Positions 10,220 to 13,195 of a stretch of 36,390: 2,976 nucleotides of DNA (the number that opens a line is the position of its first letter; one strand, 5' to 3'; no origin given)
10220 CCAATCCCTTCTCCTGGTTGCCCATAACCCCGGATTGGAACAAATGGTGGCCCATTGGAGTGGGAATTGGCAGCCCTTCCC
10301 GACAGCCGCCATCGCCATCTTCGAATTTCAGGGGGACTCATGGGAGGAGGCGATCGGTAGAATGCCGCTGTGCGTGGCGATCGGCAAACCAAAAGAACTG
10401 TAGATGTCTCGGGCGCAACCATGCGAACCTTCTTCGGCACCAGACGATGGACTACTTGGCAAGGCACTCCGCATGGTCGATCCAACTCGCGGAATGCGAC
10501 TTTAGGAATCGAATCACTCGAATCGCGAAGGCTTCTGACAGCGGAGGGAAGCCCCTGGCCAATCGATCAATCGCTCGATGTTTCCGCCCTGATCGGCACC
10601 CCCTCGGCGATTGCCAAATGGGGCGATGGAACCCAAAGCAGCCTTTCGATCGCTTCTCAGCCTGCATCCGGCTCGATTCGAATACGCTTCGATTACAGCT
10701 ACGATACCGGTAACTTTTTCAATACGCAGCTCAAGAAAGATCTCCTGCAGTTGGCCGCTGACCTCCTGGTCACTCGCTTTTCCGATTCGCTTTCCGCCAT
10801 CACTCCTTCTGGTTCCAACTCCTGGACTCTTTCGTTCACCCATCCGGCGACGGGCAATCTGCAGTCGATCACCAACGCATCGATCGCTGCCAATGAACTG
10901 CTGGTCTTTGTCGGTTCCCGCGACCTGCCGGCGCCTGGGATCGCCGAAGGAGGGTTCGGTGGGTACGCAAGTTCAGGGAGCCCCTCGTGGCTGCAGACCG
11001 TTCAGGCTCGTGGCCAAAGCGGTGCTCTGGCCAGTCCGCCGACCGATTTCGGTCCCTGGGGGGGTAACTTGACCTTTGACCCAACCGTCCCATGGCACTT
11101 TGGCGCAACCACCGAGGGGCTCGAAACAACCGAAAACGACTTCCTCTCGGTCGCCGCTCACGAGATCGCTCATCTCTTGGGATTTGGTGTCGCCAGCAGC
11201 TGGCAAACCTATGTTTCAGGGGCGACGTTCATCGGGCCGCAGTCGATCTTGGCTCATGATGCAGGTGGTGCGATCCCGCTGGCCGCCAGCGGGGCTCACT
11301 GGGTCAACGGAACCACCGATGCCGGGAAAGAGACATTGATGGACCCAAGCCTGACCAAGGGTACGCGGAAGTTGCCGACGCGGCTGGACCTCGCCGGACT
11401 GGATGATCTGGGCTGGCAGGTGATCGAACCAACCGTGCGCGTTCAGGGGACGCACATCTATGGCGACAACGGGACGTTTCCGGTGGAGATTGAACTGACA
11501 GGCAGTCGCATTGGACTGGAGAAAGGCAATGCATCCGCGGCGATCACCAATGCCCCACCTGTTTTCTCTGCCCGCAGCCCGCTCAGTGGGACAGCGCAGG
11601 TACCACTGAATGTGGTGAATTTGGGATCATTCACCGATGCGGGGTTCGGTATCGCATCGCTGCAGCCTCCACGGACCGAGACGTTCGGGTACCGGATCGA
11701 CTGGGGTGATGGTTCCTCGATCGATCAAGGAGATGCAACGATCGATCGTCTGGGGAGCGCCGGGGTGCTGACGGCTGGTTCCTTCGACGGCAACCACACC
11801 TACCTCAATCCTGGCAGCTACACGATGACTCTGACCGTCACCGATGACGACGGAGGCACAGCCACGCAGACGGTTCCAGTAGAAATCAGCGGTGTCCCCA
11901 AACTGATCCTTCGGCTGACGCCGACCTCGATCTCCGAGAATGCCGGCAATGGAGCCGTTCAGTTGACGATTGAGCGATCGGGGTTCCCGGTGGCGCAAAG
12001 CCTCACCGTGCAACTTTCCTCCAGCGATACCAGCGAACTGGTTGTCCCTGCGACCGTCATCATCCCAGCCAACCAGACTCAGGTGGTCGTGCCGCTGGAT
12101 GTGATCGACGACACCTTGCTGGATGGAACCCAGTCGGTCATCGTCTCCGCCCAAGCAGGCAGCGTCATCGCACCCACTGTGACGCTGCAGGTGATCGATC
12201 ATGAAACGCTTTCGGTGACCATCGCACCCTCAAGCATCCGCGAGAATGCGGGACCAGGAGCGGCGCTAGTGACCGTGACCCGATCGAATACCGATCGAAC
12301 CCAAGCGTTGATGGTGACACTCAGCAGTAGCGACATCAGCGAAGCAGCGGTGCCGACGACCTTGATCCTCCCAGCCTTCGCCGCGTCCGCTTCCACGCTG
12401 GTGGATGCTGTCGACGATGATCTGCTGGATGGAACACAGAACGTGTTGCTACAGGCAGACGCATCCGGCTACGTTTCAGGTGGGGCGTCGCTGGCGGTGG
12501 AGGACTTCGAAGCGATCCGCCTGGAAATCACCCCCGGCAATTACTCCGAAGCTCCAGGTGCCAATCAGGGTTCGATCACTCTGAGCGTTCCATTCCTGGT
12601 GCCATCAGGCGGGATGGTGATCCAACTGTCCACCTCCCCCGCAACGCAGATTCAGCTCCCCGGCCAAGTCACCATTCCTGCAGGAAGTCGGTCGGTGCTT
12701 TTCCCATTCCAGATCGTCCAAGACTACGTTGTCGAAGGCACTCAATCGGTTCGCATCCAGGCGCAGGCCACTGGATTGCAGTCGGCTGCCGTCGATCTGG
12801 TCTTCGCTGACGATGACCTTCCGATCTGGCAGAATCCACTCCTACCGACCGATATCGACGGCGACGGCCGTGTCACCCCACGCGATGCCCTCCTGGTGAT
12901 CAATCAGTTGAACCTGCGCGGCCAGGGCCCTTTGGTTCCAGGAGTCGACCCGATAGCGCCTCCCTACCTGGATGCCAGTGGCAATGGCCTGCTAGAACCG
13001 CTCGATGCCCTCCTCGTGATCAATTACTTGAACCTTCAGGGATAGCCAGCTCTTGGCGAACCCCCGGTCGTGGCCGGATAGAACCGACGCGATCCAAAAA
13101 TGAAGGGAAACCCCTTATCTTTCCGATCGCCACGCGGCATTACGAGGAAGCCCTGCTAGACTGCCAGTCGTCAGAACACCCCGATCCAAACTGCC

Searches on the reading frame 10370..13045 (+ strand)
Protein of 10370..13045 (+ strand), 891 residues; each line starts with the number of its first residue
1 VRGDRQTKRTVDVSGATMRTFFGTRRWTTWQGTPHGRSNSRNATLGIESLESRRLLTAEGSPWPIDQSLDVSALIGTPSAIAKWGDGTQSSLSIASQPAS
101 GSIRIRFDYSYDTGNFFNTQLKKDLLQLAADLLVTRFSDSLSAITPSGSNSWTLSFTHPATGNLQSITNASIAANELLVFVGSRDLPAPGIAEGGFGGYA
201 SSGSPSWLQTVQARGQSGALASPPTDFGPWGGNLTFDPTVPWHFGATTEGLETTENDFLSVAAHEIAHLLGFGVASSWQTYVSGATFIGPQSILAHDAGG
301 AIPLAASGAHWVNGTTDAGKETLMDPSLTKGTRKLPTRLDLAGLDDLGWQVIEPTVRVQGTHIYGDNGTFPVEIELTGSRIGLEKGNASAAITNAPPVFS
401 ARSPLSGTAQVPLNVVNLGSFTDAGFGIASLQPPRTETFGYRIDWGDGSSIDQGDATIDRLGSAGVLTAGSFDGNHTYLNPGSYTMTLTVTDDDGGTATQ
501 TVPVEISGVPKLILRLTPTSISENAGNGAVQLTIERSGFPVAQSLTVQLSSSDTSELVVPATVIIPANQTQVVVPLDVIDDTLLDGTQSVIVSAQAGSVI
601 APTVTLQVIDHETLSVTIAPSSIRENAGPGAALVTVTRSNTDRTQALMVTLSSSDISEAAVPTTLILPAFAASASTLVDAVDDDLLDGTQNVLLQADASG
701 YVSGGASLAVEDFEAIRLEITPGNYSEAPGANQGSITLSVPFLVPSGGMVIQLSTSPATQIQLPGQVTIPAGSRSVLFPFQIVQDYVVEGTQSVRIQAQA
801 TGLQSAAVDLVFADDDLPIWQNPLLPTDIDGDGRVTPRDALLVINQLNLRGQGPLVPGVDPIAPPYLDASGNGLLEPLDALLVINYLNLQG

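Call 4: search_protein_families(library=pfam, proteins=[window:10370-13045:+], max_evalue=0.01)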
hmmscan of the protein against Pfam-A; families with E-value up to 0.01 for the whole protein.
window:10370-13045:+ (891 aa): 6 families
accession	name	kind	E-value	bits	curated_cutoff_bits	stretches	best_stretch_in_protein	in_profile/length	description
PF00404.24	Dockerin_1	-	4.5e-10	40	22.9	1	827-888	2-57/57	Dockerin type I domain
PF18911.6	PKD_4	-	3.5e-08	33.8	27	1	434-505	30-84/85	PKD domain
PF00801.26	PKD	-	5.3e-07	30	23.5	1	444-501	35-76/80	PKD domain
PF00413.30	Peptidase_M10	-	0.00017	21.9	24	1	216-273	70-123/159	Matrixin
PF22352.2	K319L-like_PKD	-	0.0045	17.4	27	0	477-504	55-82/84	K319L-like, PKD domain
PF07595.18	Planc_extracel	-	0.0046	17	25.5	0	47-59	7-19/20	Planctomycete extracellular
